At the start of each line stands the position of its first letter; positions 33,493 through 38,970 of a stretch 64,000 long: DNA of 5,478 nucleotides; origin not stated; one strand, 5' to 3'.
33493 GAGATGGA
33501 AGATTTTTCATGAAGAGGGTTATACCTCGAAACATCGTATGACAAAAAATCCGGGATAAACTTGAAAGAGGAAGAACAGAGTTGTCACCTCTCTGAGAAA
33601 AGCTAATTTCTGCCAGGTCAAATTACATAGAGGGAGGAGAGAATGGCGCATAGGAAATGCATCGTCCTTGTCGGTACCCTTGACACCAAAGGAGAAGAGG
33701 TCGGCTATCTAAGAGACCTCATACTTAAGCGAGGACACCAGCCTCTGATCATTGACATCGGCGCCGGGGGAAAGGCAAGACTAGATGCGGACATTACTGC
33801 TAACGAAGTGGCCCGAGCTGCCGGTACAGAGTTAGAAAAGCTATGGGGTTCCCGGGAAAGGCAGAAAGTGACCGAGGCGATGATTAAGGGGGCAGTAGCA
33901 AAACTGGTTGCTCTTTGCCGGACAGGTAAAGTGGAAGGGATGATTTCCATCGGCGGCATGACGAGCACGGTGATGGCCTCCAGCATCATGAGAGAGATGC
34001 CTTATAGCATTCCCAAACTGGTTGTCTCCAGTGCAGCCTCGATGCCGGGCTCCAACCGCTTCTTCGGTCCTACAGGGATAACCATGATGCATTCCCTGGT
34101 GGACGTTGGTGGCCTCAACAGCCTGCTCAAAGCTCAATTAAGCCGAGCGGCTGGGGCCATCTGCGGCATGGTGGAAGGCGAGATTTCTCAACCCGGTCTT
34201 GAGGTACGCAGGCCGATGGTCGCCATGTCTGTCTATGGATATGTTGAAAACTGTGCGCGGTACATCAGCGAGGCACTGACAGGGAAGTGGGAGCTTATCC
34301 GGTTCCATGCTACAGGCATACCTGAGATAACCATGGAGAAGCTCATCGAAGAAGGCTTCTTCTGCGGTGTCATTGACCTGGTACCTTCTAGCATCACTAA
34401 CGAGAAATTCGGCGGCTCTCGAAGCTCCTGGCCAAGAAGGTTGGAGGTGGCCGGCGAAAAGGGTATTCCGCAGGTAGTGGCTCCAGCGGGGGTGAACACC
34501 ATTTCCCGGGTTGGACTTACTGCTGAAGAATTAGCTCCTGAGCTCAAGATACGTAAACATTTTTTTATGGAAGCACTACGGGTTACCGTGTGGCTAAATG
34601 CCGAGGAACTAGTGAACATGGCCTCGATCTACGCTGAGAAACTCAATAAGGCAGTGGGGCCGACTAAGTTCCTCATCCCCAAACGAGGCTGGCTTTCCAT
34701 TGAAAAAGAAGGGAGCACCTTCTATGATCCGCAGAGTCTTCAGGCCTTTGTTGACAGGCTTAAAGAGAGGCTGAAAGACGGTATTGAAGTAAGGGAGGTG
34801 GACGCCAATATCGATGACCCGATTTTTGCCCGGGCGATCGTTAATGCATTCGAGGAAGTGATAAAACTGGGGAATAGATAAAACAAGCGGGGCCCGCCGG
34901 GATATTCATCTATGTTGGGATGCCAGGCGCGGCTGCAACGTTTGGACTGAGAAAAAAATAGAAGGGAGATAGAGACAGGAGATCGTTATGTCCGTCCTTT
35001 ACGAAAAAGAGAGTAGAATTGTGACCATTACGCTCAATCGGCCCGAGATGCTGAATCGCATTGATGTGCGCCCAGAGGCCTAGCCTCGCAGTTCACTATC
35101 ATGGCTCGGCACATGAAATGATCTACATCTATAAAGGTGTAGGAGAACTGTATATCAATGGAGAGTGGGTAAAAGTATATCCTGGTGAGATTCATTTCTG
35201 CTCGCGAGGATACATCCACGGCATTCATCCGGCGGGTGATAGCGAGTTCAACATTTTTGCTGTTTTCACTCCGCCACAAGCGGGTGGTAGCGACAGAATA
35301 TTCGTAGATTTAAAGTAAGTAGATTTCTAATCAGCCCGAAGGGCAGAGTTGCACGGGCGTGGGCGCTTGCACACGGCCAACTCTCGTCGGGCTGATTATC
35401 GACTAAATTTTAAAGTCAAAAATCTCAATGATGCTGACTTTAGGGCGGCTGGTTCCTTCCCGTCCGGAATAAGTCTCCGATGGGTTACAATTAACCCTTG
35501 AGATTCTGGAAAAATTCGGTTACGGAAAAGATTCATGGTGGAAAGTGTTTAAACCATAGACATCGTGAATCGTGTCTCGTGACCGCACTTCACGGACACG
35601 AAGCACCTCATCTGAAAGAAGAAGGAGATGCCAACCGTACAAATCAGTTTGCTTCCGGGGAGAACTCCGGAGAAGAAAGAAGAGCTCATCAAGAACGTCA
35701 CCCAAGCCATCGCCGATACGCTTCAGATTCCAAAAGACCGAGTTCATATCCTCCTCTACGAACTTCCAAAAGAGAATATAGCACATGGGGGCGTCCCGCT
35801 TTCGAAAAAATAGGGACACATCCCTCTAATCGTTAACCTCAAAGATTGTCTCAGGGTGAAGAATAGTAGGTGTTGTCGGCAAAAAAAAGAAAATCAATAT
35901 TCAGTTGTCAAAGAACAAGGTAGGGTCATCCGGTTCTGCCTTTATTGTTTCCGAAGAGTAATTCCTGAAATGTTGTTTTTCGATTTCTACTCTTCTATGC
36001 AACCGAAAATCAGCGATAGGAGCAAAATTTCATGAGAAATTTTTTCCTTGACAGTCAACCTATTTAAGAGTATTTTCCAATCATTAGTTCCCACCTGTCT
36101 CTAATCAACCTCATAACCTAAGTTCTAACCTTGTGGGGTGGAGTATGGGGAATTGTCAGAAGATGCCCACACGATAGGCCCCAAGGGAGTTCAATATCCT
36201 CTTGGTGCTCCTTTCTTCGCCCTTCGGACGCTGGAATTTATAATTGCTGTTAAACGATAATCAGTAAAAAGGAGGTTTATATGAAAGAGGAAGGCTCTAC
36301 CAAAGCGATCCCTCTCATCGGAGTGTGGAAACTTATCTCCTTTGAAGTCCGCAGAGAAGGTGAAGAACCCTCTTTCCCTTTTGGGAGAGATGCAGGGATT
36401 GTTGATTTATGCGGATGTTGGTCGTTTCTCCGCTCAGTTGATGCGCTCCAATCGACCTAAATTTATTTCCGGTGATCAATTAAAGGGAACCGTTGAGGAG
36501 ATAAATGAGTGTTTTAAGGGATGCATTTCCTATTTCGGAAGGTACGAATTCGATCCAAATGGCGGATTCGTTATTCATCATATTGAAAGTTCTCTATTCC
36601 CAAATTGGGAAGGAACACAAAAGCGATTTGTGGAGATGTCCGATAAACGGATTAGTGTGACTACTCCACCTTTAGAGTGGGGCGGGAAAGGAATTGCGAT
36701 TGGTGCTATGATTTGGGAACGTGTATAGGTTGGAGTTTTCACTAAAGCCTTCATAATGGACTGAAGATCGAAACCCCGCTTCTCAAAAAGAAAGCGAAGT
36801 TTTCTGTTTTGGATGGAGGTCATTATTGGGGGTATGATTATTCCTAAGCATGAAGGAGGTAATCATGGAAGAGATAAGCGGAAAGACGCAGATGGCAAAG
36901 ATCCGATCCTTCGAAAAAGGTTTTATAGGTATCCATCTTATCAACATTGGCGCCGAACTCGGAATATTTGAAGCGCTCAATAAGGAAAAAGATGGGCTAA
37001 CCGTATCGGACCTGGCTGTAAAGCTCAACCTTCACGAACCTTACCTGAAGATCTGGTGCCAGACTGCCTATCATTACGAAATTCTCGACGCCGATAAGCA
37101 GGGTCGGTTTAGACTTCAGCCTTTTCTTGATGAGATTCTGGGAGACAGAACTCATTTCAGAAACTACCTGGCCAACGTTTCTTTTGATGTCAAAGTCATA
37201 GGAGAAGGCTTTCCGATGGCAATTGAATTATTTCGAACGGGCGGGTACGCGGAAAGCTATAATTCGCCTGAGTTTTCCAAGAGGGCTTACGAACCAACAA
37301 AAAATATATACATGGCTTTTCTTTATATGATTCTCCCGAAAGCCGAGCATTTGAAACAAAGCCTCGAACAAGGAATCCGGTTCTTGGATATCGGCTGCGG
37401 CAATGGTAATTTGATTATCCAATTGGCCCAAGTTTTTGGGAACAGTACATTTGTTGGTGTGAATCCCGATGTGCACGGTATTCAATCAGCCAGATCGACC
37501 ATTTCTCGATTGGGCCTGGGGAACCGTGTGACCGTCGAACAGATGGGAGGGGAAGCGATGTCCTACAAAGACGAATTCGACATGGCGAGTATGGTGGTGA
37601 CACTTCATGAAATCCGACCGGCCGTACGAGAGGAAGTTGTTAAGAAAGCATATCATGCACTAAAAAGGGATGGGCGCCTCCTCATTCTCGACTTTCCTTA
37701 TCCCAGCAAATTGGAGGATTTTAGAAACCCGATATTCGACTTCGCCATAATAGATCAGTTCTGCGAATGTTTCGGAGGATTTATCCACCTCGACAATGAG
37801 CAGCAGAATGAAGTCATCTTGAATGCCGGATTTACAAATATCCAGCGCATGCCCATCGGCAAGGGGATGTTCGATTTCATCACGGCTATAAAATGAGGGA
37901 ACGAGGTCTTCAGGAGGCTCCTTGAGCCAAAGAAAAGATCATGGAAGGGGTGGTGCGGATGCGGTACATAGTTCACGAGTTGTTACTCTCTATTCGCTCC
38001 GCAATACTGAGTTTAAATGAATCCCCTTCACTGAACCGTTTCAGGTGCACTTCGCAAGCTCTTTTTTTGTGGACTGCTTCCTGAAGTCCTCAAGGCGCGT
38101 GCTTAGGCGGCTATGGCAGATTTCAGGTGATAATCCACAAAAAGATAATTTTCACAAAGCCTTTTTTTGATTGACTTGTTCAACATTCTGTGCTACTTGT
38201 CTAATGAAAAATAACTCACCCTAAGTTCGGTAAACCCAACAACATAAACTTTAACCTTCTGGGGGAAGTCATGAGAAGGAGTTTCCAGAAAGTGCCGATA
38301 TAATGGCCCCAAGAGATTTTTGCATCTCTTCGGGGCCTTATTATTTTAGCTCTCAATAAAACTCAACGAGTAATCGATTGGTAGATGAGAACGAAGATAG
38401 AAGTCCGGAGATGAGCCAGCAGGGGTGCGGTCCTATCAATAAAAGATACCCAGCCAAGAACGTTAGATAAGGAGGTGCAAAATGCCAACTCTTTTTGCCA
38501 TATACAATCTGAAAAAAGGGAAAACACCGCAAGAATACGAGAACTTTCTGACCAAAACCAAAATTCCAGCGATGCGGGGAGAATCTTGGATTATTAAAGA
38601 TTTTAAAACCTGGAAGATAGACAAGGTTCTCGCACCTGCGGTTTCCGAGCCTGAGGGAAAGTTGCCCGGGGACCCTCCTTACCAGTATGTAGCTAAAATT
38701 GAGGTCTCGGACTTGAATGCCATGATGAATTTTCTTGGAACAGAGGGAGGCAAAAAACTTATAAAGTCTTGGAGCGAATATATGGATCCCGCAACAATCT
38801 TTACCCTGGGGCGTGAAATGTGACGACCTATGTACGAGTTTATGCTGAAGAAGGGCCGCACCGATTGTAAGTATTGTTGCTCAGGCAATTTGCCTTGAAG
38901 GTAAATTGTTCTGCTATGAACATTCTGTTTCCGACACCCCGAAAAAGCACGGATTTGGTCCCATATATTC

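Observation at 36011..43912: Three paralogous promoter/leader elements sharing a palindromic -35 (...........) and a conserved uORF + terminator leader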

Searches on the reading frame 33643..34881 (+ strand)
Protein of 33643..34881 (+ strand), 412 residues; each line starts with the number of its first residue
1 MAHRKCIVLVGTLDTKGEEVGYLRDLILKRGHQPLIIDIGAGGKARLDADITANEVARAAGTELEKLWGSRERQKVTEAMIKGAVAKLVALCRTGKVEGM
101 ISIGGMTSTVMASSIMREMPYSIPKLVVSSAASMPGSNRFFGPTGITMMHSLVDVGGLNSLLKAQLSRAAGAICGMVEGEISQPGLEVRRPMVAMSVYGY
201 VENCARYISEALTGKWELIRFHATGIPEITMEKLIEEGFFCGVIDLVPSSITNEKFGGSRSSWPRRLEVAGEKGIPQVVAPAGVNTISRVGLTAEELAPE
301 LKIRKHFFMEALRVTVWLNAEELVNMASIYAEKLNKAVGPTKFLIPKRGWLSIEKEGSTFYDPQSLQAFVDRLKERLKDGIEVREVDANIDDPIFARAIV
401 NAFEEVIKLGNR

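Call 9: search_protein_families(library=pfam, proteins=[window:33643-34881:+], max_evalue=0.01)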
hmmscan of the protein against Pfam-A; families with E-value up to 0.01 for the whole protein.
window:33643-34881:+ (412 aa): 2 families
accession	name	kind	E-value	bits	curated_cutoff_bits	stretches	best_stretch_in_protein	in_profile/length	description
PF23189.1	UPF0261_C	-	5.3e-53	179.9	27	1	190-406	1-217/218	Uncharacterised protein family (UPF0261) C-terminal domain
PF06792.17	UPF0261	-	5.3e-49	167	27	1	6-180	2-174/176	Uncharacterised protein family (UPF0261) N-terminal domain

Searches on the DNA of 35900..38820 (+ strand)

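Call 48: search_rna_families(source=window, start=35900, end=38500, threshold=evalue, max_evalue=10)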
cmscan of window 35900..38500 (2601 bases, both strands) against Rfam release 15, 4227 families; matches with E-value up to 10: 3.
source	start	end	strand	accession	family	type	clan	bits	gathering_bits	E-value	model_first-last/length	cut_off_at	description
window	38066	38141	-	RF01363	CRISPR-DR50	Gene; CRISPR;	-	31.8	47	0.019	1-46/46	no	CRISPR RNA direct repeat element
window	35957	36049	+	RF01859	Phe_leader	Cis-reg; leader;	-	21.9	55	1.5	1-125/125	no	Phenylalanine leader peptide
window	37918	37978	-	RF04350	Plastid-ndhJ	Cis-reg;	-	18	43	5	1-57/57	no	Plastid-ndhJ 3UTR RNA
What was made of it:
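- On Any curated RNA family (Rfam 15): Nothing at the leaders at E up to 10 (call 48).
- Closest known: Classical amino-acid attenuators. Different: The best is Phe_leader at 21.9 bits against a gathering score of 55, and that hit lies on the promoter, not the leader (call 48).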

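Call 92: search_rna_families(sources=[L096, L125, L019, L020, L003, L029, L035, L104, L101, L105, L112, L164, L203, L006, L001], threshold=gathering)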
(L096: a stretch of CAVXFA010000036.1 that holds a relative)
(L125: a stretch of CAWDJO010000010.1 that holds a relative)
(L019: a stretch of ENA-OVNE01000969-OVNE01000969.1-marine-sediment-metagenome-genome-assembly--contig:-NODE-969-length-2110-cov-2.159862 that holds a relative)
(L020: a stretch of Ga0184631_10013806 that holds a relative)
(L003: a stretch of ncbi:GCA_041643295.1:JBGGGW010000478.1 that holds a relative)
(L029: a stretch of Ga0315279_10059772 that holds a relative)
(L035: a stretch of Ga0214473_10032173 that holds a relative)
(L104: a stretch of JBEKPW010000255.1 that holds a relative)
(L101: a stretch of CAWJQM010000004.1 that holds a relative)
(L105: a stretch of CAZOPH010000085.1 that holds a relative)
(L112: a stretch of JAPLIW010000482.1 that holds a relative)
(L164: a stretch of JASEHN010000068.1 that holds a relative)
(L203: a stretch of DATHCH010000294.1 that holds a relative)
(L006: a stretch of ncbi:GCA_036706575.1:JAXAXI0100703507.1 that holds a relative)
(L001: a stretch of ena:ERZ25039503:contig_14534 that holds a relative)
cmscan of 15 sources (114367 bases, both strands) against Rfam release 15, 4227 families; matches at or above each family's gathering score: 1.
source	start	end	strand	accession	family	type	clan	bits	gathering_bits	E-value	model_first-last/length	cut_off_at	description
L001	5650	5733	+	RF00005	tRNA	Gene; tRNA;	CL00001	48.4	29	5e-07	1-71/71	no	tRNA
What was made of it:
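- On Any curated RNA family (Rfam 15): Only a tRNA was found in 15 leader-rich loci covering 114 kb (call 92).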

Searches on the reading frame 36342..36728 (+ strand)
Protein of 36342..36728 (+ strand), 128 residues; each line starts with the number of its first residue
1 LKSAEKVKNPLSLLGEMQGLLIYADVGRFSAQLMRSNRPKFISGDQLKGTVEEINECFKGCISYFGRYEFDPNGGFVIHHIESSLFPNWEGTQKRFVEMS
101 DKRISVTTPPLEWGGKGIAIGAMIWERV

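Call 9: search_protein_families(library=pfam, proteins=[window:36342-36728:+], max_evalue=0.01)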
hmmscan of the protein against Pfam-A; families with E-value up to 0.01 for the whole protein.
window:36342-36728:+ (128 aa): 1 family
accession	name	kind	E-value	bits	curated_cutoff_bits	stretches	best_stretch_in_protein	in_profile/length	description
PF13924.12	Lipocalin_5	-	2e-23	83.3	25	1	16-128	26-142/142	Lipocalin-like domain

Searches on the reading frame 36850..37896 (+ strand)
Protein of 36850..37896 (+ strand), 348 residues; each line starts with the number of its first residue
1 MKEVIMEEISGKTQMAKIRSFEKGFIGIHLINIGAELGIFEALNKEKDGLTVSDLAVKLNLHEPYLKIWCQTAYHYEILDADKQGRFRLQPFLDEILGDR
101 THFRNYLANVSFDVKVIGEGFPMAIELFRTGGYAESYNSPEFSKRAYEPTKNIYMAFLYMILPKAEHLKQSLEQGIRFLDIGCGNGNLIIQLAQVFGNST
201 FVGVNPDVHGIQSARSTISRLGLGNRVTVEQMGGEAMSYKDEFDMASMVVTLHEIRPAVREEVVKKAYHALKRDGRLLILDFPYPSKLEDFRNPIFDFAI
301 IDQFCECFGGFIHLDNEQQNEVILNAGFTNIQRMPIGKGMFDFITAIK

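Call 9: search_protein_families(library=pfam, proteins=[window:36850-37896:+], max_evalue=0.01)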
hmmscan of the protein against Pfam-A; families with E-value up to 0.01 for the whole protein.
window:36850-37896:+ (348 aa): 17 families
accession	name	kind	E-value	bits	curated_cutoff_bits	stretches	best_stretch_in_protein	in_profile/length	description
PF13649.12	Methyltransf_25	-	1.3e-14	55.1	27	1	179-275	2-97/97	Methyltransferase domain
PF13847.12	Methyltransf_31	-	4.6e-14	52.8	27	1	173-283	2-113/145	Methyltransferase domain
PF08242.18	Methyltransf_12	-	8.6e-12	46.1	30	1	179-277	1-98/98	Methyltransferase domain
PF08241.18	Methyltransf_11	-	1.2e-11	45.6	21.2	1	179-279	1-95/95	Methyltransferase domain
PF13489.12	Methyltransf_23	-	4.8e-09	36.6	27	1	171-285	19-122/164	Methyltransferase domain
PF05175.20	MTS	-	1.1e-08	35.3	23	1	166-280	25-139/170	Methyltransferase small domain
PF02353.26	CMAS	-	5.2e-08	33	27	1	169-279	57-164/273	Mycolic acid cyclopropane synthetase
PF01209.24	Ubie_methyltran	-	2.3e-06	27.6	20.1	1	173-285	46-157/233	ubiE/COQ5 methyltransferase family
PF02390.23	Methyltransf_4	-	2.8e-06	27.4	24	1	177-225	4-52/173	Putative methyltransferase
PF01135.25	PCMT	-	6.7e-05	23.2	20.3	1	137-233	38-133/210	Protein-L-isoaspartate(D-aspartate) O-methyltransferase (PCMT)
PF08100.18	Dimerisation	-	0.00013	22.2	25.6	1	23-88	14-82/93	O-methyltransferase dimerisation domain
PF07021.18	MetW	-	0.00094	19.3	21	1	168-257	7-90/193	Methionine biosynthesis protein MetW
PF13679.12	Methyltransf_32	-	0.00099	19.5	27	1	171-253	22-109/143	Methyltransferase domain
PF00891.24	Methyltransf_2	-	0.0014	18.5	22.3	1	172-281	60-166/210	O-methyltransferase domain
PF08003.17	Methyltransf_9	-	0.0021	17.6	23.8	1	174-278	115-216/315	Protein of unknown function (DUF1698)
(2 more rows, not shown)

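Call 16: find_encoding_contigs(protein=window:36850-37896:+, flank=3000, max_places=10)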
Protein window:36850-37896:+ (348 aa): no gene with exactly this product is on record in the collection.
